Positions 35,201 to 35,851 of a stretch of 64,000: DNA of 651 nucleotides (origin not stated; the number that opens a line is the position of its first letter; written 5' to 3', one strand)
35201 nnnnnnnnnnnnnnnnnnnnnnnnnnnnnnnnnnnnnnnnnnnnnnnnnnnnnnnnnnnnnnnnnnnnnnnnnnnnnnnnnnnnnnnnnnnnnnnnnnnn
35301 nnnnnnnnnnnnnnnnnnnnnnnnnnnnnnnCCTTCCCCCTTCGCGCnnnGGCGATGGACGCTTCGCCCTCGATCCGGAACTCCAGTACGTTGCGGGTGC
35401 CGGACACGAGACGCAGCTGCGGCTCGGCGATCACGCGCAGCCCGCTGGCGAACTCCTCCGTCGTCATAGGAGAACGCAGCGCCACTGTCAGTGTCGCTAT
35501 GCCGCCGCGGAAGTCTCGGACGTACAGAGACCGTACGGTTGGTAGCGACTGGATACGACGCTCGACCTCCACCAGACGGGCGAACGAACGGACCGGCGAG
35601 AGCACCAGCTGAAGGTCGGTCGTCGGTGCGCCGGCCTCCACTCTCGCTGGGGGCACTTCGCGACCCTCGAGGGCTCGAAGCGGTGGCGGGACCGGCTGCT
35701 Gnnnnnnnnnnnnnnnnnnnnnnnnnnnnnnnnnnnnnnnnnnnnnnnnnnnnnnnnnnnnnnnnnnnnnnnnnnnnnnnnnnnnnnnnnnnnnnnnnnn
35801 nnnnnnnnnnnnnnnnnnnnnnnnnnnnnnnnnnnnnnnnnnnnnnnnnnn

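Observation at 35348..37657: Giant A/E/R-rich coiled-coil protein (DivIVA-like head) in an operon with a soluble GAF–GAF kinase and LuxR regulator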

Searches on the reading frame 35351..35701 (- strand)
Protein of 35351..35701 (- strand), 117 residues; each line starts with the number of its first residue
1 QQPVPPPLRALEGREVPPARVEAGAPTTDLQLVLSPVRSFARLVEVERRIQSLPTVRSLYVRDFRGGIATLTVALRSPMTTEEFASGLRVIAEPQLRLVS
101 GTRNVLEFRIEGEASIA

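Call 10: search_protein_families(library=pfam, proteins=[window:35351-35701:-], max_evalue=10)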
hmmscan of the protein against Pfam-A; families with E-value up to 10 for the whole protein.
seq(117 aa): 0 families
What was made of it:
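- On ACT domain: No Pfam hit (call 10).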

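Call 12: search_solved_structures(query=window:35351-35701:-, max_evalue=10)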
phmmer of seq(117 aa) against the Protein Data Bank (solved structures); distinct sequences matched with E-value up to 10: 1.
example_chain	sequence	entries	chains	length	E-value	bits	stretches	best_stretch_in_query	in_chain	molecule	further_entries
8iml_3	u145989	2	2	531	0.79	13.2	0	66-91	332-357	CpcJ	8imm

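Call 14: find_homologous_proteins(query=window:35351-35665:-, max_evalue=0.01)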
Query seq(105 aa) (105 aa): 23 proteins with E <= 0.01 among 31 candidates.
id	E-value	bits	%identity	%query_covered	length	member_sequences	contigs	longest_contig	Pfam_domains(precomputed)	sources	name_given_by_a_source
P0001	2.4e-54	199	98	97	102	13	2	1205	-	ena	-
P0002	7.4e-54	198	95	100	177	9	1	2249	-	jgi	-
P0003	1.5e-53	197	95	100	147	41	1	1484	-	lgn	-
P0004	1.7e-53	196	95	100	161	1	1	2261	-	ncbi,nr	ncbi:MAG TPA: hypothetical protein VFI52_03385, partial [Gemmatimonadaceae bacterium]|nr:hypothetica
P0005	2.7e-53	196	94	100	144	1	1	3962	-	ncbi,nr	ncbi:MAG TPA: hypothetical protein VMQ78_09955, partial [Candidatus Limnocylindria bacterium]|nr:hyp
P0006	2.8e-52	192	92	100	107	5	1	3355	-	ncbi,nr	ncbi:MAG TPA: hypothetical protein VJP45_01800, partial [Candidatus Limnocylindria bacterium]|nr:hyp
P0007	2.8e-51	189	94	98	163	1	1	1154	-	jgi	jgi:hypothetical protein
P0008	3.6e-51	189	94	96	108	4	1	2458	-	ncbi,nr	ncbi:MAG: hypothetical protein M3O80_09910, partial [Chloroflexota bacterium]|nr:hypothetical protei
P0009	4.0e-51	189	95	96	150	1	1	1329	-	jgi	jgi:hypothetical protein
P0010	2.0e-49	183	90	98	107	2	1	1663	-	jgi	jgi:hypothetical protein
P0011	6.1e-49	182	90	98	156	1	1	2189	-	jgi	jgi:hypothetical protein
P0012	2.3e-47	177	92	92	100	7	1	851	-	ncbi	-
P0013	2.4e-39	151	92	81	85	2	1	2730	-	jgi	jgi:hypothetical protein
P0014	4.6e-36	141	69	98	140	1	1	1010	-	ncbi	ncbi:MAG: hypothetical protein AAB295_03950 [Chloroflexota bacterium]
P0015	9.0e-36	140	70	98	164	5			-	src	-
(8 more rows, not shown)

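Call 18: find_related_loci(query=A1, collection=genome_contigs, flank=8000)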
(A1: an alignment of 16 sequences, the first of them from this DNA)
Query A1 (105 aa) in genome_contigs; peptide patterns used: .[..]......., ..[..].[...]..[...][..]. (x = any residue, [..] = any of these).
71 stretches matched a pattern; 47 encode a relative of the query (tblastn E <= 1e-3); 47 distinct loci.
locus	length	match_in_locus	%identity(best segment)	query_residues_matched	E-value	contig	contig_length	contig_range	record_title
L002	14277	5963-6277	95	1-105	2e-65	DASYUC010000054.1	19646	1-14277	MAG TPA_asm: Candidatus Limnocylindria bacterium isolate SMAG_U4585 k141_2342908, whole genome shotgun sequence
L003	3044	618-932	97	1-105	1e-65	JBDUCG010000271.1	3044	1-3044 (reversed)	MAG: Chloroflexota bacterium isolate cluster4_bin.41 NODE_178385_length_3044_cov_11.498494, whole genome shotgun sequenc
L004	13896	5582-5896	96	1-105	3e-64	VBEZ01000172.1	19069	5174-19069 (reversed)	MAG: Chloroflexi bacterium isolate CF_39 14_1009_02_40cm_scaffold_1416, whole genome shotgun sequence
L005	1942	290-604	95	1-105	1e-63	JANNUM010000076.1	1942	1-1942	MAG: Chloroflexota bacterium isolate SOY_30_metabat_212 SOY_30_k141_1981637, whole genome shotgun sequence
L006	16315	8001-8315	94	1-105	6e-60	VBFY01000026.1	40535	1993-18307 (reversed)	MAG: Chloroflexi bacterium isolate CF_64 14_1009_16_40cm_scaffold_3166, whole genome shotgun sequence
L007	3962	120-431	94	1-104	5e-60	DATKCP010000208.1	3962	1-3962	MAG TPA_asm: Candidatus Limnocylindria bacterium isolate SMAG_U14449 k141_3038129, whole genome shotgun sequence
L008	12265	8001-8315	95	1-105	1e-59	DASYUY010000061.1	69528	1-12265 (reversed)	MAG TPA_asm: Candidatus Limnocylindria bacterium isolate SMAG_U4607 k141_2486684, whole genome shotgun sequence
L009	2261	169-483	95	1-105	2e-60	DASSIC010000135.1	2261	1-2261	MAG TPA_asm: Gemmatimonadaceae bacterium isolate SMAG_U1077 k141_375495, whole genome shotgun sequence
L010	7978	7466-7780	92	1-105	6e-59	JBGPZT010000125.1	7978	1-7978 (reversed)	MAG: Candidatus Limnocylindria bacterium isolate OBJ1_062018_070_19 k141_1403601_length_7978_cov_10.8471, whole genome s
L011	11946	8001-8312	94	2-105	1e-58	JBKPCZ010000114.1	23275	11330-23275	MAG: Chloroflexota bacterium isolate GB_EKS_MAG_00038 GB_EKS_000001156987, whole genome shotgun sequence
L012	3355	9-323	92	1-105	4e-58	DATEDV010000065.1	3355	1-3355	MAG TPA_asm: Candidatus Limnocylindria bacterium isolate SMAG_U8716 k141_385153, whole genome shotgun sequence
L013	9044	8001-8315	92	1-105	5e-58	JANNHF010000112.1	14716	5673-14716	MAG: Chloroflexota bacterium isolate SOY_6_C_metabat_309 SOY_6_C_k141_1875941, whole genome shotgun sequence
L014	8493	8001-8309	69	3-105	5e-43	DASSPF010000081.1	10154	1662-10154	MAG TPA_asm: Candidatus Limnocylindria bacterium isolate SMAG_U1271 k141_946389, whole genome shotgun sequence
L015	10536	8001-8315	68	1-105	2e-42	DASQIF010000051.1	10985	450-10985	MAG TPA_asm: Candidatus Acidiferrales bacterium isolate SMAG_U11852 k141_508779, whole genome shotgun sequence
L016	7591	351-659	68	3-105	4e-42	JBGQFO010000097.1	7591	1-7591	MAG: Candidatus Limnocylindria bacterium isolate OBJ2_061818_090_51 k141_1960222_length_7591_cov_10.0000, whole genome s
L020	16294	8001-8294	68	8-105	4e-38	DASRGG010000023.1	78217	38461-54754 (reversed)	MAG TPA_asm: Candidatus Limnocylindria bacterium isolate SMAG_U10052 k141_393805, whole genome shotgun sequence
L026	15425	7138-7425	61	10-105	9e-34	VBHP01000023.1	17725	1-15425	MAG: Chloroflexi bacterium isolate CF_107 14_1009_16_30cm_scaffold_11831, whole genome shotgun sequence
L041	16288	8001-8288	52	3-98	6e-28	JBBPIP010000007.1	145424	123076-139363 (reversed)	MAG: Chloroflexota bacterium isolate BPF1-44-46_bin_3 NODE_16_length_145424_cov_23.553337, whole genome shotgun sequence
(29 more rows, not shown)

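Call 31: predict_structure(alignment_id=A3)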
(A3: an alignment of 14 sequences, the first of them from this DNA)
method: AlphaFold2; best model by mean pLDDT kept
length: 98 residues; sequences in the alignment: 14
mean_pLDDT: 90.8   pTM: 0.82
mean pLDDT of the five models: 90.8, 90.5, 90.0, 88.7, 88.4
residues with pLDDT >= 90: 76; 70-90: 17; 50-70: 2; < 50: 3
segments of 3 or more residues with pLDDT < 50: 96-98
pLDDT, mean of each block of 10 residues (from residue 1): 86 95 94 96 95 98 93 88 93 65
secondary structure, 60 per line:
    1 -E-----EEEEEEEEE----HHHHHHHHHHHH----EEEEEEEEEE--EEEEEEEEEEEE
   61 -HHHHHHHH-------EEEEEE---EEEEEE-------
elements in order: E8-16 H21-32 E37-46 E49-60 H62-69 E77-82 E86-91
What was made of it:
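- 35351..35644 (-): C-domain, residues 679-776: conserved beta-alpha-beta-beta-alpha-beta-beta domain with no family assignment. AlphaFold2 pLDDT 90.8, pTM 0.82 (call 31).
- The C-domain folds at pLDDT 90.8 (call 31).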

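Call 33: fold_search(model_id=the predicted structure, library=pdb)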
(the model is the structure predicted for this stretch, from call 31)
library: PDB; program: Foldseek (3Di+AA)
matches with E <= 10: 1229; with E <= 0.001: 0
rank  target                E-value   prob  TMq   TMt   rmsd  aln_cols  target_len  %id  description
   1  2x3d_A                4.7e-02  0.69  0.36  0.38   5.1        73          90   23  Crystal Structure of SSo6206 from Sulfolobus solfataricus P2 (released 2010-07-28)
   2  2x3d_D                5.0e-02  0.66  0.36  0.38   5.2        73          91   25  Crystal Structure of SSo6206 from Sulfolobus solfataricus P2 (released 2010-07-28)
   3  3zzp                  6.1e-02  0.98  0.48  0.60   3.7        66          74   12  Circular permutant of ribosomal protein S6, lacking edge strand beta- 2 of wild-type S6. (released 2011-11-23)
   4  8c3a_BP               6.1e-02  0.84  0.47  0.46   5.1       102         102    8  Crystal structure of ailanthone bound to the Candida albicans 80S ribosome (released 2024-01-10)
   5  8ovj_U                6.5e-02  0.80  0.49  0.45   6.6       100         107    7  CRYO-EM STRUCTURE OF LEISHMANIA MAJOR 80S RIBOSOME : PARENTAL STRAIN (released 2024-05-08)
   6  8oj3_5                8.4e-02  0.66  0.42  0.41   5.6        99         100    7  Crystal structure of the Candida albicans 80S ribosome in complex with geneticin G418 (rotated state) (released 2024-10-09)
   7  7qri_MODEL_1_A        8.4e-02  0.60  0.38  0.38   6.8        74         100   18  Regulatory domain dimer of tryptophan hydroxylase 2 in complex with L-Phe (released 2023-05-03)
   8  7bfd_A                9.6e-02  0.87  0.44  0.50   4.9        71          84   18  Circular permutant of ribosomal protein S6, P54-55 truncated, Y4A mutant. (released 2022-07-13)
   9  3cd0_D                9.6e-02  0.51  0.35  0.11   8.5        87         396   14  Thermodynamic and structure guided design of statin hmg-coa reductase inhibitors (released 2008-06-17)
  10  5o2v_MODEL_1_A        9.6e-02  0.35  0.34  0.36  11.7        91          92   14  NMR structure of TIA-1 RRM1 domain (released 2017-06-28)
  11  1x4a_MODEL_1_A        1.0e-01  0.69  0.40  0.37   5.9        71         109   17  Solution structure of RRM domain in splicing factor SF2 (released 2005-11-14)
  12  4pg4_B                1.2e-01  0.84  0.41  0.12   3.9        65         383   22  Crystal structure of S. aureus Homoserine Dehydrogenase at pH6.0 (released 2015-05-06)
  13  6fq1_B                1.2e-01  0.60  0.34  0.24   4.5        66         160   15  Crystal structure of the RRM12 domain of IMP3 (released 2018-09-05)
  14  2qrr_A                1.2e-01  0.14  0.25  0.25   7.8        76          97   16  Crystal structure of the soluble domain of the ABC transporter, ATP-binding protein from Vibrio parahaemolyticus (released 2007-08-14)
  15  7bfe_D                1.3e-01  0.89  0.46  0.52   4.9        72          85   15  Circular permutant of ribosomal protein S6, P54-55 truncated, L21A mutant. (released 2022-07-13)
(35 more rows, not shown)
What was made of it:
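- Many of the top 50 Foldseek PDB hits are ACT-type regulatory domains, although all are weak (E 0.05-0.3, TM 0.4-0.5; call 33).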

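Call 34: search_protein_representatives(alignment_id=A3)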
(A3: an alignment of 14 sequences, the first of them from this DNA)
Query: 14 sequences, 98 profile positions. Proteins with E-value up to 0.001 (for the whole library): 113; up to 1e-10: 83; up to 1e-30: 17. The best 113 are listed.
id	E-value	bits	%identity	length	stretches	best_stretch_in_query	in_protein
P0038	1.6e-45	169.2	-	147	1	1-98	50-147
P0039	2.7e-45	168.5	-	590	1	1-98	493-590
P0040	1.0e-43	163.4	-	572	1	1-98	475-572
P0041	1.5e-43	162.9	-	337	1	3-98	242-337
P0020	2.4e-43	162.2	-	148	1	1-98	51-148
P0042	3.4e-41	155.3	-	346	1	1-98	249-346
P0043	4.8e-40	151.6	-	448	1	3-98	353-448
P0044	1.6e-39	150.0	-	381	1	1-98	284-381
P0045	2.0e-39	149.7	-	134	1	1-98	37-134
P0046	2.2e-39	149.5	-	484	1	1-96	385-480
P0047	6.2e-38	144.9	-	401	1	2-98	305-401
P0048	6.9e-38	144.7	-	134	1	3-97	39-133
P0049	1.5e-37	143.7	-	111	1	3-97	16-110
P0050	2.6e-34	133.3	-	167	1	5-96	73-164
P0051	3.6e-33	129.6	-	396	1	3-98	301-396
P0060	1.5e-23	98.8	-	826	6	5-55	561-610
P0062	7.2e-21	90.1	-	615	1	6-95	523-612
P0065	2.3e-19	85.3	-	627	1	7-91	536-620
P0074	1.9e-18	82.4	-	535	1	6-92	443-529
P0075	2.7e-18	81.9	-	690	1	9-93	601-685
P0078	1.1e-17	80.0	-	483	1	4-91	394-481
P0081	2.9e-17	78.6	-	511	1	8-92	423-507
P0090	1.5e-16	76.3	-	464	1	2-91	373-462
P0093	3.0e-16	75.3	-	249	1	5-98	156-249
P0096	1.5e-15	73.1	-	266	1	4-92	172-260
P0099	3.1e-15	72.1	-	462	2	6-73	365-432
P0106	1.5e-14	69.9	-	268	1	4-94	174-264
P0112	1.0e-13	67.2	-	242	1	10-93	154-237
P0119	6.9e-11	58.2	-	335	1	5-91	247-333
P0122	3.7e-10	55.8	-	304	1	6-89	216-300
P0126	5.0e-09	52.2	-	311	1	8-91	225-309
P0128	1.0e-08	51.2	-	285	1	10-91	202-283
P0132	7.1e-08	48.5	-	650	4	4-70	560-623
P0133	7.8e-08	48.4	-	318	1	5-92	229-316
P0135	5.8e-07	45.6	-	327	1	7-92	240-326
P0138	1.9e-05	40.7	-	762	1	10-92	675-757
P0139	3.1e-05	40.0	-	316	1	11-92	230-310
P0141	5.6e-05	39.2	-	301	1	6-60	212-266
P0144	1.3e-04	38.0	-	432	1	3-89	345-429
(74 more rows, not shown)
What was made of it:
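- Both end domains are conserved at the protein level across classes of Chloroflexota (calls 18, 34).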

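Call 36: search_protein_families(library=pfam, proteins=[P0060, P0062, P0075, P0099, P0112, P0132, P0138, P0139, P0144], max_evalue=0.01)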
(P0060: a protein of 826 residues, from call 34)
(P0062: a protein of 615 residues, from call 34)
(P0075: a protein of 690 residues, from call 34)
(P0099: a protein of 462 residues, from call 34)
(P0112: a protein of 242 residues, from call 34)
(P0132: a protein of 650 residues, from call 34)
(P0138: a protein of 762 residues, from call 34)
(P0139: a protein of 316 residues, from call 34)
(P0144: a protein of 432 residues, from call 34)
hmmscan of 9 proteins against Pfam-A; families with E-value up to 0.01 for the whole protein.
P0060 (826 aa): 6 families
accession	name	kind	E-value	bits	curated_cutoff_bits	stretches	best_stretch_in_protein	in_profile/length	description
PF21946.1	LppM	-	2.7e-06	28.1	27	0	630-679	32-82/153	LppM domain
PF18075.7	FtsX_ECD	-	0.00047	21.1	23.5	0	662-711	11-60/96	FtsX extracellular domain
PF05548.17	Peptidase_M11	-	0.00071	19.1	21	0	437-468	33-64/303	Gametolysin peptidase M11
PF20166.3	ATG4_LIR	-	0.0021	18.7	24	0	545-557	1-13/29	ATG4, F-type LIR motif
PF20192.3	DUF6555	-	0.0048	17.2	30.5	0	503-532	29-58/74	Family of unknown function (DUF6555)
PF23672.1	DUF7153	-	0.0072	16.6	27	0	317-335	92-110/170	Domain of unknown function (DUF7153)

P0062 (615 aa): 2 families
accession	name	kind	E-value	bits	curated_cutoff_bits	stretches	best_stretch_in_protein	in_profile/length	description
PF05103.18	DivIVA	-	3.5e-06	27.4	28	1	43-134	33-121/131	DivIVA protein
PF17675.6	APG6_N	-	0.0079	17.1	45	0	52-133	12-87/132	Apg6 coiled-coil region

P0075 (690 aa): 0 families

P0099 (462 aa): 8 families
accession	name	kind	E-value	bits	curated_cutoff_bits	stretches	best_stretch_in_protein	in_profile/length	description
PF25541.1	TBCA_PH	-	1.9e-06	28.1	27.8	1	162-268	24-130/139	PH domain-containing proteins, TBCA domain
PF05103.18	DivIVA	-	4.1e-05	24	28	1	103-188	42-124/131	DivIVA protein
PF14662.11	KASH_CCD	-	9.6e-05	22.9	43.3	1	204-310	75-177/191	Coiled-coil region of CCDC155 or KASH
PF10473.14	CENP-F_leu_zip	-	0.0034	17.9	34.5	0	132-240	27-132/140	Leucine-rich repeats of kinetochore protein Cenp-F/LEK1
PF09789.14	CC149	-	0.0036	17.1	30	1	162-321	14-183/316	Coiled-coil domain-containing protein 149-A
PF16888.10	YwqH-like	-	0.004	17.8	33.7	0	160-198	6-44/123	YwqH-like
PF17383.7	kleA_kleC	-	0.0042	17.8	25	1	174-233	10-65/76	Uncharacterized KorC regulated protein A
PF17675.6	APG6_N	-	0.0072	17.2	45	0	103-194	12-97/132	Apg6 coiled-coil region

P0112 (242 aa): 2 families
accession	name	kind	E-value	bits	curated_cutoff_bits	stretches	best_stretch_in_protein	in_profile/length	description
PF25450.1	Rab11-FIP3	-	0.0013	19.5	31.9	1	36-101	56-121/125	Rab11-FIP3-like domain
PF07426.16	Dynactin_p22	-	0.0026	18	25.2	1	43-94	2-51/168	Dynactin subunit p22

P0132 (650 aa): 3 families
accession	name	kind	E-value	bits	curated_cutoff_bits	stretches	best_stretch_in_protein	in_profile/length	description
PF18075.7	FtsX_ECD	-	0.00031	21.7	23.5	0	485-531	10-56/96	FtsX extracellular domain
PF21946.1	LppM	-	0.0025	18.5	27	0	459-508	38-87/153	LppM domain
PF23867.1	Mmc1_N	-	0.0029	18.1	27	0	340-365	46-71/132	Mmc1 N-terminal domain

P0138 (762 aa): 0 families

P0139 (316 aa): 1 family
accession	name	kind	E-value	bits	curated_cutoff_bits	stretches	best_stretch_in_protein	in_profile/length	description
PF00072.30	Response_reg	-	1.3e-16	61.2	30.2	1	7-118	1-110/111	Response regulator receiver domain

P0144 (432 aa): 2 families
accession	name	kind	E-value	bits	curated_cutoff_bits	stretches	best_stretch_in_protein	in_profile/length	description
PF13036.11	LpoB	-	8e-10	39.2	22.3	1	25-129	25-137/147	Peptidoglycan-synthase activator LpoB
PF17680.6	FlgO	-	0.00088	19.6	22.6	0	223-309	50-122/130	FlgO protein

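Call 37: find_encoding_contigs(protein=P0062, flank=6000, max_places=3)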
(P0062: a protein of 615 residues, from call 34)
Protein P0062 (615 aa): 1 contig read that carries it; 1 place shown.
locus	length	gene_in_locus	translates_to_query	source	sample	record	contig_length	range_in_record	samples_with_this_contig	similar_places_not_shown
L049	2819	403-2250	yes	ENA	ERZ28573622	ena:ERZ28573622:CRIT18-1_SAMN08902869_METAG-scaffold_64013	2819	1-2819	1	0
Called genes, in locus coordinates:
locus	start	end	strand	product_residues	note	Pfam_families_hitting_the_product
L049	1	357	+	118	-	?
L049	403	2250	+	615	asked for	PF05103:DivIVA (weak)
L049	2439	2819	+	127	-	?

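Call 38: find_encoding_contigs(protein=P0139, flank=6000, max_places=3)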
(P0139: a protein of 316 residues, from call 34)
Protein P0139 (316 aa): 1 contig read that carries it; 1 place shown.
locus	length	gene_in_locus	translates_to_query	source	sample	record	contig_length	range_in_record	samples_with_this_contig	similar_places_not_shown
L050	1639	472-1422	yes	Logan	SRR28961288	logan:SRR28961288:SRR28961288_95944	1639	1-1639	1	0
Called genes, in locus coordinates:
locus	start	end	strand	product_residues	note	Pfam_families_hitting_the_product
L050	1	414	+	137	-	?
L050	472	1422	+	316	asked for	PF00072:Response_reg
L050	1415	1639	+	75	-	?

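Call 39: search_protein_families(library=pfam, proteins=[L049:1-357:+, L049:2439-2819:+, L050:1-414:+, L050:1415-1639:+], max_evalue=0.01)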
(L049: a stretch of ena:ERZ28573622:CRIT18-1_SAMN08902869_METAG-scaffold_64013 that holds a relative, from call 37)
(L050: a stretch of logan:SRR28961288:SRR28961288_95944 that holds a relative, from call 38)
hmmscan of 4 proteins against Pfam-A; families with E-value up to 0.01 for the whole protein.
L049:1-357:+ (118 aa): 0 families

L049:2439-2819:+ (127 aa): 1 family
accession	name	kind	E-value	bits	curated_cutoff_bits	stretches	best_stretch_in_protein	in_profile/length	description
PF00072.30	Response_reg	-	5.8e-22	78.4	30.2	1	6-116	1-111/111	Response regulator receiver domain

L050:1-414:+ (137 aa): 11 families
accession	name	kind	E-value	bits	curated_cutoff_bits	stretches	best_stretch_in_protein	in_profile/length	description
PF13545.12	HTH_Crp_2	-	7.3e-16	58.3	27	1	69-134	1-69/70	Crp-like helix-turn-helix domain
PF00027.35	cNMP_binding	-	2.2e-07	31.2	27.5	1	1-36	53-88/89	Cyclic nucleotide-binding domain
PF12802.13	MarR_2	-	2.5e-05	24.8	27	1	72-119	8-52/61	MarR family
PF13384.12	HTH_23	-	3.6e-05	23.9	24.6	1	72-116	8-46/50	Homeodomain-like domain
PF25213.1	HVO_A0261_N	-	3.8e-05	23.9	35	1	72-123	14-60/86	HVO_A0261 N-terminal domain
PF00325.26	Crp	-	5.8e-05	23.2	21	1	88-117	3-32/32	Bacterial regulatory proteins, crp family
PF13551.12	HTH_29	-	0.00026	21.5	28.1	1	85-118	9-46/64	Winged helix-turn helix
PF13518.12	HTH_28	-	0.00081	19.9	25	1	84-116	9-41/52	Helix-turn-helix domain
PF13412.12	HTH_24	-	0.0017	18.4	21.9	1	87-118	17-48/48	Winged helix-turn-helix DNA-binding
PF02082.26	Rrf2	-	0.0019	18.8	30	1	73-123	10-59/132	Iron-dependent Transcriptional regulator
PF01381.28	HTH_3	-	0.0046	17.4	23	0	87-108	9-30/55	Helix-turn-helix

L050:1415-1639:+ (75 aa): 0 families

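Call 40: find_encoding_contigs(protein=P0075, flank=6000, max_places=3)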
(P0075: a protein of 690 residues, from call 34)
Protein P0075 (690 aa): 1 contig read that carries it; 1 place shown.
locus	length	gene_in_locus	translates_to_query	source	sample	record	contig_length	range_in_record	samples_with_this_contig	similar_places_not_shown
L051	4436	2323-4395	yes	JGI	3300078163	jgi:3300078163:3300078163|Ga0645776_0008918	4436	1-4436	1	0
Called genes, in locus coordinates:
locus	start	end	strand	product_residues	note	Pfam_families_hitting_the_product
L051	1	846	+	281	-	?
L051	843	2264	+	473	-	PF00890:FAD_binding_2 (weak), PF01266:DAO, PF01593:Amino_oxidase, PF01946:Thi4 (weak), PF03486:HI0933_like (faint), PF07992:Pyr_redox_2 (weak), PF12831:FAD_oxidored (weak), PF13450:NAD_binding_8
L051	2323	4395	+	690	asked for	-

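Call 41: find_encoding_contigs(protein=P0099, flank=6000, max_places=3)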
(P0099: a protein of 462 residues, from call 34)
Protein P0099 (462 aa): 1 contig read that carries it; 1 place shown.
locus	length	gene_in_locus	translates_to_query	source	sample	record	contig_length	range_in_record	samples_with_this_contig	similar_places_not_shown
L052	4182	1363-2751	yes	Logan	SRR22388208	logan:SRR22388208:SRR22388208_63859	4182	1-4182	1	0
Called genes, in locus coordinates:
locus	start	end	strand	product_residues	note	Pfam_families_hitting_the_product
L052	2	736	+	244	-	?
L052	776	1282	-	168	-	-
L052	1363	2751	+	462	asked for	PF05103:DivIVA (faint), PF25541:TBCA_PH (weak)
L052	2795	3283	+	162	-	PF01478:Peptidase_A24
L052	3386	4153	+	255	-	PF00512:HisKA, PF13581:HATPase_c_2 (weak), PF02518:HATPase_c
